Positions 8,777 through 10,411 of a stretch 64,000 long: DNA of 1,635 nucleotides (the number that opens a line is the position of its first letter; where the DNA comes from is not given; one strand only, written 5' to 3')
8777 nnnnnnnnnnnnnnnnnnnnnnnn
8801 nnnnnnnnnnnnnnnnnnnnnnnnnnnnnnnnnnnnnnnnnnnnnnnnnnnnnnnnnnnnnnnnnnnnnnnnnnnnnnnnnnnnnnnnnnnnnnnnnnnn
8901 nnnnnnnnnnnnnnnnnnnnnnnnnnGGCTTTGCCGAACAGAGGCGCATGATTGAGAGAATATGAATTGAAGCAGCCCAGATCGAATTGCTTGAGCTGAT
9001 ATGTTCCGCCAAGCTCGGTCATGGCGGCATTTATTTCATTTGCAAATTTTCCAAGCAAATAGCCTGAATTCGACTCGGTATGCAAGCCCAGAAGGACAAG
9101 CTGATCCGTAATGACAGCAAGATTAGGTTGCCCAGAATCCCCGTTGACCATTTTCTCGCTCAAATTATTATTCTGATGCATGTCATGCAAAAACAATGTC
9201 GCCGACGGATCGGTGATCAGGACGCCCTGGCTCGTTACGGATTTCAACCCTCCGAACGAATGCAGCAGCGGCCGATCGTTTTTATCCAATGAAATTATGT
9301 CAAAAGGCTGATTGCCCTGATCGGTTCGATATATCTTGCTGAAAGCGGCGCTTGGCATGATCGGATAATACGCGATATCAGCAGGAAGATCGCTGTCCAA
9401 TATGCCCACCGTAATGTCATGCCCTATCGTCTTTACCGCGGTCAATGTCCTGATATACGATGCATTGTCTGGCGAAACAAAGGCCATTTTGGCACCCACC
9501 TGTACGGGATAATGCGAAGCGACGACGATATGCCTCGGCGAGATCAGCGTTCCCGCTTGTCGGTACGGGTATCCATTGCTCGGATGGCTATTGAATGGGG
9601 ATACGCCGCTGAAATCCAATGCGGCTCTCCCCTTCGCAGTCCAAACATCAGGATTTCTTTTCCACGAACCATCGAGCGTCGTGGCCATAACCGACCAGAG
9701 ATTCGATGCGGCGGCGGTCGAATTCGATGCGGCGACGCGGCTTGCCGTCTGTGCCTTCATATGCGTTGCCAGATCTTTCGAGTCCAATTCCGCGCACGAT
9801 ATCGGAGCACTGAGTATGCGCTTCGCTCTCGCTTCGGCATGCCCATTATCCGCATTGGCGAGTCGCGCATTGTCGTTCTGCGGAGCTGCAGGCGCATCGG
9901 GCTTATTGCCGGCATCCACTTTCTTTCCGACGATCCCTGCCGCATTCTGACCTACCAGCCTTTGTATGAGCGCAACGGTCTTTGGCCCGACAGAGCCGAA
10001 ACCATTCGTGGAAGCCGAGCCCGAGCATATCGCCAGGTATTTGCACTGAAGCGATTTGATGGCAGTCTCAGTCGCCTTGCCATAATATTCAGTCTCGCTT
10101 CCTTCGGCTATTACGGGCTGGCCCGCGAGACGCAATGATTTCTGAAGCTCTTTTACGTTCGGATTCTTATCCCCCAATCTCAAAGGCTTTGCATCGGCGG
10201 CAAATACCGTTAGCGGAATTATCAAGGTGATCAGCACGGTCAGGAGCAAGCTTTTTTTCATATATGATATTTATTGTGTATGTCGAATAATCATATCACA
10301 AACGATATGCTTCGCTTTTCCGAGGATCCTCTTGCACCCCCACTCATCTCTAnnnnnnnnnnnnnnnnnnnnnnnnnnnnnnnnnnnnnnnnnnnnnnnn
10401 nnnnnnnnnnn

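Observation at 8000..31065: Three secreted proteins use peptidoglycan-binding (PG_binding_1-like) domains as anchors; the largest is a giant NHL/GLUG/Ig-domain protein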

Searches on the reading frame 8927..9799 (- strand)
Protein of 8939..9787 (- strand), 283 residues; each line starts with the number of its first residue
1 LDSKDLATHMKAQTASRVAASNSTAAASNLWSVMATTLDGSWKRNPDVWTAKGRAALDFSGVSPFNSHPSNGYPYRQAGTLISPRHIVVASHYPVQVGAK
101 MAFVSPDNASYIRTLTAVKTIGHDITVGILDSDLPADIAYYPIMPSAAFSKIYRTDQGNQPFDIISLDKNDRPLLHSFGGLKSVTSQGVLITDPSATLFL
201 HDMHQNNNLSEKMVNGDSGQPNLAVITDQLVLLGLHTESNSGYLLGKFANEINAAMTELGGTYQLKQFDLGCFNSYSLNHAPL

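Call 19: search_solved_structures(query=A2, max_evalue=10, show_alignments=3)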
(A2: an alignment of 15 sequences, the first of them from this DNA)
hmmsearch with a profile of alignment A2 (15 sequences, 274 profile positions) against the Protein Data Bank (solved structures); distinct sequences matched with E-value up to 10: 20.
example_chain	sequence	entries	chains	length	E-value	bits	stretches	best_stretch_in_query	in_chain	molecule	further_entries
5dk1_A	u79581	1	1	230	0.62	12.4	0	207-232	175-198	Trypsin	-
4m7g_A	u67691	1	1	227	0.63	12.4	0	207-232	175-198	Trypsin-like protease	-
5dj7_A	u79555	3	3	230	0.64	12.4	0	207-232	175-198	Trypsin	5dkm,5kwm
5lhn_A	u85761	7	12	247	0.65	12.4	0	185-229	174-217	Urokinase-type plasminogen activator | Urokinase-type plasminogen activator chain B | Urokinase-type plasminogen activator B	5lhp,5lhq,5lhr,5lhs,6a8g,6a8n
6l04_U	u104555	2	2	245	0.77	12.1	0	188-228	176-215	Urokinase-type plasminogen activator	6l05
4gly_A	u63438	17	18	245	0.77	12.1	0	188-228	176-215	Urokinase-type plasminogen activator | Urokinase-type plasminogen activator chain B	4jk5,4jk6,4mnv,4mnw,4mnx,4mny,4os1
6jyp_U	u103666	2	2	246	0.78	12.1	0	188-228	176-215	Urokinase-type plasminogen activator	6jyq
4dva_U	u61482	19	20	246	0.78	12.1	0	188-228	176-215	Urokinase-type plasminogen activator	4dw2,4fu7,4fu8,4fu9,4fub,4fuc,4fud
4x0w_U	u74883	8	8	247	0.78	12.1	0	188-228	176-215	Urokinase-type plasminogen activator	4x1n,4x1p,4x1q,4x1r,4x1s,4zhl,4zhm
4zkn_U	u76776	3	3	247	0.79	12.1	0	188-228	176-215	Urokinase-type plasminogen activator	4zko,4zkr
4h42_U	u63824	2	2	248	0.79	12.1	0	188-228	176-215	Urokinase-type plasminogen activator | Urokinase-type plasminogen activator chain B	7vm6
3mwi_U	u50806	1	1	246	0.82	12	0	195-228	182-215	Urokinase-type plasminogen activator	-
2nwn_A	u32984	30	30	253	0.84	12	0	188-228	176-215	Plasminogen activator, urokinase | Urokinase plasminogen activator | Urokinase-type plasminogen activator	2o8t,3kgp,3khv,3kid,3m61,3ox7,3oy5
1w0z_U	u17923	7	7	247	0.84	12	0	195-228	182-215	UROKINASE-TYPE PLASMINOGEN ACTIVATOR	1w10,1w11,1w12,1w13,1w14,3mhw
1ejn_A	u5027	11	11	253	0.89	11.9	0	195-228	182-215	UROKINASE-TYPE PLASMINOGEN ACTIVATOR | Plasminogen activator, urokinase | UROKINASE-TYPE PLASMINOGEN ACTIVATOR CHAIN B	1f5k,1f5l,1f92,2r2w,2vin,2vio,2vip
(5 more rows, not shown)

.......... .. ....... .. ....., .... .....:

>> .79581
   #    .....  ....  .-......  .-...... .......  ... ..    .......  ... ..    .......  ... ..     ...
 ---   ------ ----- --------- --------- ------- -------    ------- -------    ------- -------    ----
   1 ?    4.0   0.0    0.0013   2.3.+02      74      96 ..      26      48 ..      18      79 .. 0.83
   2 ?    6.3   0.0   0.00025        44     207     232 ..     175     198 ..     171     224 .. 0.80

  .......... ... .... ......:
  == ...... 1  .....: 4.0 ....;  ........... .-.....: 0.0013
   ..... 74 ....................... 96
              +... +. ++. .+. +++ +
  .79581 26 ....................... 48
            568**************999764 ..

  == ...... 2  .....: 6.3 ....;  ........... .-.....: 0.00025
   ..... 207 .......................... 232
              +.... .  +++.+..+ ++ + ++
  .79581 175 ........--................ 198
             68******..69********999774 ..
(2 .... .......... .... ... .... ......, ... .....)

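Call 23: predict_structure(alignment_id=A2)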
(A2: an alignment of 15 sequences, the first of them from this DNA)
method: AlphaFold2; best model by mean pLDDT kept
length: 291 residues; sequences in the alignment: 15
mean_pLDDT: 80.4   pTM: 0.84
mean pLDDT of the five models: 80.4, 79.8, 79.6, 78.6, 77.6
residues with pLDDT >= 90: 136; 70-90: 88; 50-70: 34; < 50: 33
segments of 3 or more residues with pLDDT < 50: 73-76, 186-201, 283-291
pLDDT, mean of each block of 10 residues (from residue 1): 82 90 79 89 89 93 89 52 91 89 93 95 93 97 94 65 73 88 54 34 51 76 91 93 80 94 94 86 42 34
secondary structure, 60 per line:
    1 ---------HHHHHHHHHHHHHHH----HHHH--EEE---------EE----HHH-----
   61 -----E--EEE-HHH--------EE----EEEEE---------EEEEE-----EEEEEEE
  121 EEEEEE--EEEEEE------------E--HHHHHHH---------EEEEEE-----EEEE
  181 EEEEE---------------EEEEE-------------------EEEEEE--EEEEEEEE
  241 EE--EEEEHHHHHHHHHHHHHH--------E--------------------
elements in order: H10-24 H29-32 E35-37 E69-71 E90-94 E104-108 E114-126 E129-134 H150-156 E166-171 E177-185 E201-205 E225-230 E233-242 E245-248 H249-262

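Call 27: fold_search(model_id=the predicted structure, library=pdb)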
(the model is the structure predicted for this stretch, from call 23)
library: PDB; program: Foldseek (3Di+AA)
matches with E <= 10: 1637; with E <= 0.001: 929
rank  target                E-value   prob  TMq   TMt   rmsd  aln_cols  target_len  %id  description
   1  3hpt_D                3.8e-09  1.00  0.49  0.59   6.2       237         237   16  Crystal structure of human FxA in complex with (S)-2-cyano-1-(2-methylbenzofuran-5-yl)-3-(2-oxo-1-(2-oxo-2-(pyrrolidin (released 2009-11-17)
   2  2vwl_A                7.2e-09  1.00  0.47  0.57   6.5       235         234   16  Aminopyrrolidine Factor Xa inhibitor (released 2009-07-07)
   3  5jba_S                7.2e-09  1.00  0.45  0.55   7.1       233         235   15  Crystal structure of factor IXa variant V16I K98T Y177T I212V in complex with PPACK (released 2016-06-01)
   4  1hcg_A                7.2e-09  1.00  0.46  0.55   7.0       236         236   16  STRUCTURE OF HUMAN DES(1-45) FACTOR XA AT 2.2 ANGSTROMS RESOLUTION (released 1995-05-08)
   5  5jb8_S                9.1e-09  1.00  0.46  0.55   7.0       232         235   15  Crystal structure of factor IXa variant K98T in complex with EGR-chloromethylketone (released 2016-06-01)
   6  3kl6_A                1.0e-08  1.00  0.48  0.59   5.6       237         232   16  Discovery of Tetrahydropyrimidin-2(1H)-one derivative TAK-442: A potent, selective and orally active factor Xa inhibit (released 2009-12-01)
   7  5jbb_S                1.2e-08  1.00  0.47  0.56   7.0       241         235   14  Crystal structure of factor IXa variant V16I K98T Y177T I213V in complex with EGR-chloromethylketone (released 2016-06-01)
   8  1w8b_H                1.5e-08  1.00  0.46  0.53   8.1       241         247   16  Factor7 - 413 complex (released 2005-10-25)
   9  3ens_B                1.9e-08  1.00  0.48  0.57   6.0       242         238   16  Crystal structure of human FXA in complex with methyl (2Z)-3-[(3-chloro-1H-indol-7-yl)amino]-2-cyano-3-{[(3S)-2-oxo-1- (released 2008-12-30)
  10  6o1f_A                2.0e-08  1.00  0.45  0.52   6.8       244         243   13  Complex between soybean trypsin inhibitor beta1-tryptase and a humanized fab (released 2019-10-16)
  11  6vvu_B                2.1e-08  1.00  0.46  0.54   6.6       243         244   12  Anti-Tryptase fab E104.v1 bound to tryptase (released 2020-12-30)
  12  2jkh_A                2.2e-08  1.00  0.47  0.57   6.4       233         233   15  Factor Xa - cation inhibitor complex (released 2009-01-13)
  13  5a0b_A                2.3e-08  1.00  0.44  0.58   5.2       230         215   12  Crystal Structure of human neutrophil elastase in complex with a dihydropyrimidone inhibitor (released 2015-08-19)
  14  1rfn_A                2.3e-08  1.00  0.46  0.55   7.0       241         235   14  HUMAN COAGULATION FACTOR IXA IN COMPLEX WITH P-AMINO BENZAMIDINE (released 1999-09-01)
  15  1elt                  2.5e-08  1.00  0.46  0.55   6.6       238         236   12  STRUCTURE OF NATIVE PANCREATIC ELASTASE FROM NORTH ATLANTIC SALMON AT 1.61 ANGSTROMS RESOLUTION (released 1996-01-01)
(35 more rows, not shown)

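Call 33: find_related_loci(query=A2, collection=genome_contigs, flank=10000)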
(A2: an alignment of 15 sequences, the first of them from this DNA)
Query A2 (291 aa) in genome_contigs; peptide patterns used: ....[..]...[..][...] (x = any residue, [..] = any of these).
85 stretches matched a pattern; 41 encode a relative of the query (tblastn E <= 1e-3); 41 distinct loci.
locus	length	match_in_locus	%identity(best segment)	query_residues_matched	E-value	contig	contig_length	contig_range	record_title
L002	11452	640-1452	40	1-277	2e-55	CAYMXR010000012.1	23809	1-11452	MAG TPA_asm: uncultured Candidatus Saccharibacteria bacterium isolate SRP285395_co1_44 genome assembly, contig: NODE_313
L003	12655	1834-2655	36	1-288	4e-54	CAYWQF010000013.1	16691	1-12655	MAG TPA_asm: uncultured Candidatus Saccharibacteria bacterium isolate SRP292972_co3_134 genome assembly, contig: NODE_16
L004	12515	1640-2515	35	2-280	4e-50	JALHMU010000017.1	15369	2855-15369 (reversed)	MAG: Candidatus Peribacteraceae bacterium isolate Bin_43_2_2_sub c_000000015066, whole genome shotgun sequence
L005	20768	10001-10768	36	7-280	8e-44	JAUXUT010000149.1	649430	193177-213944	MAG: bacterium isolate C15_concoct.bin.159_sub C15_k141_471755, whole genome shotgun sequence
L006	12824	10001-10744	35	2-265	5e-42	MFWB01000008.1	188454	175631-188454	MAG: Candidatus Nomurabacteria bacterium RIFOXYB1_FULL_39_16 rifoxyb1_full_scaffold_26, whole genome shotgun sequence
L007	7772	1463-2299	35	3-280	7e-42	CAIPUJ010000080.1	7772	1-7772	uncultured bacterium isolate Loclat_bin-14315 genome assembly, contig: bin-14315:080/117, whole genome shotgun sequence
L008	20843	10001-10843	32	7-287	1e-37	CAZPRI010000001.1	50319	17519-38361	MAG TPA_asm: uncultured Candidatus Saccharibacteria bacterium isolate SRP118108_co5_561 genome assembly, contig: NODE_38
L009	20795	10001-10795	35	7-279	1e-35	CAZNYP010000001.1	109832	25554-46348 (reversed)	MAG TPA_asm: uncultured Candidatus Saccharibacteria bacterium isolate SRP219642_co7_62 genome assembly, contig: NODE_185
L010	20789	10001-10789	31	7-279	2e-34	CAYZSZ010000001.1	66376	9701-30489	MAG TPA_asm: uncultured Candidatus Saccharibacteria bacterium isolate SRP133034_co1_256 genome assembly, contig: NODE_21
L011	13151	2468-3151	31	45-280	1e-31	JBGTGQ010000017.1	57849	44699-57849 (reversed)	MAG: Terrimicrobiaceae bacterium isolate JTS-RE219 k141_9427666, whole genome shotgun sequence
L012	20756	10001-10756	32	20-277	3e-30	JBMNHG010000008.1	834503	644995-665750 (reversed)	MAG: Kiritimatiellia bacterium isolate SBF912LR0HQ0163 contig_51970, whole genome shotgun sequence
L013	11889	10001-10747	32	32-286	5e-30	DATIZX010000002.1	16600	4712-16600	MAG TPA_asm: Verrucomicrobiia bacterium isolate SMAG_U15312 k141_1614264, whole genome shotgun sequence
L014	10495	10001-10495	37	10-178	1e-29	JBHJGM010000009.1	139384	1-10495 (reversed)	MAG: Opitutales bacterium isolate sb_S12C1740 S12Ck141_975131, whole genome shotgun sequence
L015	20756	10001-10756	32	20-277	2e-29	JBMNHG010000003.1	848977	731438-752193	MAG: Kiritimatiellia bacterium isolate SBF912LR0HQ0163 contig_30080, whole genome shotgun sequence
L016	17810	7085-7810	32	32-279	3e-29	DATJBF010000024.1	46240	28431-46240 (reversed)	MAG TPA_asm: Verrucomicrobiia bacterium isolate SMAG_U15347 k141_3729301, whole genome shotgun sequence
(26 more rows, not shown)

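Call 67: search_protein_representatives(alignment_id=A2)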
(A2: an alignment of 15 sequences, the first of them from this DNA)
Query: 15 sequences, 274 profile positions. Proteins with E-value up to 0.001 (for the whole library): 4453; up to 1e-10: 3206; up to 1e-30: 1485. The best 150 are listed.
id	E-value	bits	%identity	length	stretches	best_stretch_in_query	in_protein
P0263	4.7e-130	449.1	-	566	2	5-262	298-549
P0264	1.0e-118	411.9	-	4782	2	7-270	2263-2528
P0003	4.2e-109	380.4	-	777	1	3-271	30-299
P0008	3.7e-101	354.3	-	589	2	3-271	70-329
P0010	4.5e-101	354.0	-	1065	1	14-272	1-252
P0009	1.7e-100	352.1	-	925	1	3-272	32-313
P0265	6.0e-100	350.3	-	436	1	2-269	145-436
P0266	2.6e-99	348.3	-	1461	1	3-270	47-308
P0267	7.8e-98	343.4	-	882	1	10-270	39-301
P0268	5.4e-97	340.6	-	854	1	4-271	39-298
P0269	9.9e-97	339.8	-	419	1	3-269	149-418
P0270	1.3e-96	339.4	-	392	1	4-267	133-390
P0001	2.7e-96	338.4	-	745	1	2-273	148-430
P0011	6.9e-96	337.0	-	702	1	4-272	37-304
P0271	7.0e-96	337.0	-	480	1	4-268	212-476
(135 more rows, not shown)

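Call 68: search_protein_families(library=phrogs, proteins=[P0263, P0270], max_evalue=0.001)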
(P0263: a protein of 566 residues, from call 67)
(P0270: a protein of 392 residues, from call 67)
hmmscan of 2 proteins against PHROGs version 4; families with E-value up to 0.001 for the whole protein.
P0263 (566 aa): 0 families

P0270 (392 aa): 0 families

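Call 84: fold_search(model_id=the predicted structure, library=viral)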
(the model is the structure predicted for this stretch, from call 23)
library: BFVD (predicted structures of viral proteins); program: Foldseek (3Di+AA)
matches with E <= 10: 1200; with E <= 0.001: 242
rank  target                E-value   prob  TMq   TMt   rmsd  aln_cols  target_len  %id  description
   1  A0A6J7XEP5            5.2e-18  1.00  0.74  0.49   4.8       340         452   21  Uncharacterized protein [uncultured Caudovirales phage]
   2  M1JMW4                2.3e-08  1.00  0.47  0.38  14.8       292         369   17  (no name in the UniProt tables at hand)
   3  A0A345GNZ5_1          1.1e-07  1.00  0.42  0.13  20.9       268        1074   11  (no name in the UniProt tables at hand)
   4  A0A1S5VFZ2            3.7e-07  1.00  0.45  0.42   6.2       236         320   12  Putative serine protease [Kallithea virus]
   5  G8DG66                3.9e-07  1.00  0.40  0.28  11.7       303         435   16  (no name in the UniProt tables at hand)
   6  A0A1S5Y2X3            7.9e-07  1.00  0.39  0.42   5.0       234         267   14  Trypsin-like peptidase domain-containing serine protease [uncultured archaeal virus]
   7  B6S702                8.4e-07  1.00  0.44  0.36  11.2       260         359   15  Peptidase S1 domain-containing protein [Pseudalatia unipuncta granulosis virus]
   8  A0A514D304            8.9e-07  1.00  0.34  0.13   7.9       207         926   14  RNA-dependent RNA polymerase (Fragment) [Picornavirales sp.]
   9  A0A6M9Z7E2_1          1.1e-06  1.00  0.40  0.11   8.0       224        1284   12  Polyprotein [Riboviria sp.]
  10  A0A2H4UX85            1.2e-06  1.00  0.46  0.45   6.2       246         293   14  Trypsin-like serine protease-like protein [Drosophila innubila nudivirus]
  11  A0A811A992            1.2e-06  1.00  0.48  0.44  11.0       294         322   14  (no name in the UniProt tables at hand)
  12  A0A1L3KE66            1.5e-06  1.00  0.41  0.23  12.8       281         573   13  (no name in the UniProt tables at hand)
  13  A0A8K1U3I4            1.6e-06  1.00  0.41  0.26   6.0       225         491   12  Serine protease [Riboviria sp.]
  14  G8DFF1                1.6e-06  1.00  0.44  0.44   8.1       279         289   13  (no name in the UniProt tables at hand)
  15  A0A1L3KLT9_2          1.7e-06  1.00  0.45  0.13   7.9       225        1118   15  (no name in the UniProt tables at hand)
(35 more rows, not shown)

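Call 85: search_dna_similar(query=window:8939-9787:-, collection=phages, mode=protein, max_evalue=0.001, max_rows=20)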
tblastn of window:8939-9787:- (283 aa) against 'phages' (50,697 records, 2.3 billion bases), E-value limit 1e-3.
Records with a match: 1; places in all: 1; records where one place covers at least 80% of the query: 0.
Best place of each record, by identity: <60% 1.
By first word of the organism name: Caudoviricetes 1.
By host as written in the record: - 1.
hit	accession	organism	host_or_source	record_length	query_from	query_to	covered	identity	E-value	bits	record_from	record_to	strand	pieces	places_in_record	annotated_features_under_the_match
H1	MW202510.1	Caudoviricetes sp.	Manatee Spring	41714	70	277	73%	23.9%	6e-6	53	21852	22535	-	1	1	hypothetical protein | fN3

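Call 86: get_annotated_region(hit=H1, flank=6000)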
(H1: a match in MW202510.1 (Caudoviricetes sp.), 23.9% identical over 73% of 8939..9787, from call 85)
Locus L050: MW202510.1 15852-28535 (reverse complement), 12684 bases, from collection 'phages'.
description: Podoviridae sp. isolate ct3Et533, complete genome.
organism: Caudoviricetes sp. (NCBI taxid 2832643)
taxonomy: Viruses; Duplodnaviria; Heunggongvirae; Uroviricota; Caudoviricetes
host: -; source: Manatee Spring; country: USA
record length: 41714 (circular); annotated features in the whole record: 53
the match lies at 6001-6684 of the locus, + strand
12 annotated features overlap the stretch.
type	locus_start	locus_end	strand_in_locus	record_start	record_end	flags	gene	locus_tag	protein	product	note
CDS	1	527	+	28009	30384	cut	-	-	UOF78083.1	hypothetical protein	-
CDS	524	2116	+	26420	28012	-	-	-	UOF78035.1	putative internal virion protein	-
CDS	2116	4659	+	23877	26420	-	-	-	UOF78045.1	structural protein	-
CDS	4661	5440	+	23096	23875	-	-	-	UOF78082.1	rhamnogalacturonan lyase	-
CDS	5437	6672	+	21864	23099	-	-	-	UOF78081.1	hypothetical protein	-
CDS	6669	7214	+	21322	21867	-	-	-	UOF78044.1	fN3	-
CDS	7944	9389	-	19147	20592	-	-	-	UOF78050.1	ATP dependent DNA helicase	-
CDS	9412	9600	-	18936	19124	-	-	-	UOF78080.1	gspb 2 secretion system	-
CDS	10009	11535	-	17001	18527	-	-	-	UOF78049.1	rep helicasE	-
CDS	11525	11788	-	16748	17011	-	-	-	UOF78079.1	DNA-directed RNA polymerase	-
CDS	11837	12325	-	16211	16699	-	-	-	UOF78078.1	protein (G:T/u specific DNA glycosylasE)-glycosylasE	-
CDS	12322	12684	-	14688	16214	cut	-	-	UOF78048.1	DNA primase small subunit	-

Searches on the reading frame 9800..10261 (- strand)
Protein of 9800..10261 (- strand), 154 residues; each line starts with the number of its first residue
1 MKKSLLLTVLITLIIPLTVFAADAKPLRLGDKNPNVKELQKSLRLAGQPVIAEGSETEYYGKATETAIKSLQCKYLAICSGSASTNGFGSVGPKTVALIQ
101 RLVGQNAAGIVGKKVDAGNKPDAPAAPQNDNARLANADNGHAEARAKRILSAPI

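Call 32: search_protein_families(library=pfam, max_evalue=1, proteins=[window:9800-10261:-])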
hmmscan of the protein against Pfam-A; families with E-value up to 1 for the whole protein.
seq(154 aa): 1 family
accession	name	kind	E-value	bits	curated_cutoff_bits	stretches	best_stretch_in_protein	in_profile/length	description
PF01471.23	PG_binding_1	-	6.8e-06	26.6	23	1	33-72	2-38/57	Putative peptidoglycan binding domain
